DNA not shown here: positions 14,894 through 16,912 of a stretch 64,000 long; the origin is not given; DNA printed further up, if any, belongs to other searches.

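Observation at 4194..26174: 22-kb integrated F7 chemosensory / partner-switch / phosphorelay / c-di-GMP cluster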

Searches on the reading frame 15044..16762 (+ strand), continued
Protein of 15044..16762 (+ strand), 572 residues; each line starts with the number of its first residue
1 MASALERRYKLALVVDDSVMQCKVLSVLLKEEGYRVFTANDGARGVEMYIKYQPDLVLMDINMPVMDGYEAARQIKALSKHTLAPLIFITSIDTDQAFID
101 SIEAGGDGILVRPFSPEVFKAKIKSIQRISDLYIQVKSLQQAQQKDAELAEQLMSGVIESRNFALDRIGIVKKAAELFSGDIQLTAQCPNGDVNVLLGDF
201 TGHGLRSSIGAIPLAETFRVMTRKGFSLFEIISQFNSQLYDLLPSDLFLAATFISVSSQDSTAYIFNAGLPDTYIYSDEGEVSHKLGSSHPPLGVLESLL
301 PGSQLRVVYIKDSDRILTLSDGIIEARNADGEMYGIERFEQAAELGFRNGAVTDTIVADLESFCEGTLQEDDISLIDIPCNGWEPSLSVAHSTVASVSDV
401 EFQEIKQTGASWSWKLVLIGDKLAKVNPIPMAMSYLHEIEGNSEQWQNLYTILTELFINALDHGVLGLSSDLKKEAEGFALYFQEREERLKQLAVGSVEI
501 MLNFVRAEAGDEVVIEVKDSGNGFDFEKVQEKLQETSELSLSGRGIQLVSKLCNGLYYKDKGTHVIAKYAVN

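Call 90: search_solved_structures(query=window:15044-16759:+, max_evalue=0.000001)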
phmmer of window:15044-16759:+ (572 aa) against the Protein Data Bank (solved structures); distinct sequences matched with E-value up to 0.000001: 175 (the best 60 are shown).
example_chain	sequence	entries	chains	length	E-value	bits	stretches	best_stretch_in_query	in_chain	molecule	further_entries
9g86_A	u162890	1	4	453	4.3e-18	68.6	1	13-135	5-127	Response regulator PleD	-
9g85_A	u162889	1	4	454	4.5e-18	68.6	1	12-135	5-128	Response regulator PleD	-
1w25_A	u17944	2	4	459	4.5e-18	68.5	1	13-135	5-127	STALKED-CELL DIFFERENTIATION CONTROLLING PROTEIN | RESPONSE REGULATOR PLED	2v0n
2wb4_A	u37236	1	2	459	4.6e-18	68.5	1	12-135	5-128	DIGUANYLATE CYCLASE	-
9xzo_A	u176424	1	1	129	7.2e-18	67.9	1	11-126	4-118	De novo protein M1X0B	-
2zwm_A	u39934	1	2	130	3e-17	65.8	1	10-126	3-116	Transcriptional regulatory protein yycF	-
3f6p_A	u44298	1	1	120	3e-17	65.8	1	10-126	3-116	Transcriptional regulatory protein yycF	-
9ji3_J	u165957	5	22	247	9.9e-17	64.1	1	12-128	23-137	DNA-binding response regulator | Possible two component system response transcriptional positive regulator PhoP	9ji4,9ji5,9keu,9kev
3r0j_A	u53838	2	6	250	1e-16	64.1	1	12-128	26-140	POSSIBLE TWO COMPONENT SYSTEM RESPONSE TRANSCRIPTIONAL POSITIVE REGULATOR PHOP | Response regulator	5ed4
1mvo_A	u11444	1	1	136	1.4e-16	63.6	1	10-133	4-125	PhoP response regulator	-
6azr_B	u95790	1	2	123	2.3e-16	62.9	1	10-125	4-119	Chemotaxis regulator-transmits chemoreceptor signals to flagelllar motor components CheY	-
3dge_C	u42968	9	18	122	2.5e-16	62.8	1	10-125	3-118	Response regulator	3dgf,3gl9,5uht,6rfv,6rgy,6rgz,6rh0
4ja2_A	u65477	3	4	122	4.8e-16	61.8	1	10-125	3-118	Response regulator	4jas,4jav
9lbr_A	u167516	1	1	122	1.7e-15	60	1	10-125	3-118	Response regulator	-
4h60_A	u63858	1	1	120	1.8e-15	59.9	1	12-128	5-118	Chemotaxis protein CheY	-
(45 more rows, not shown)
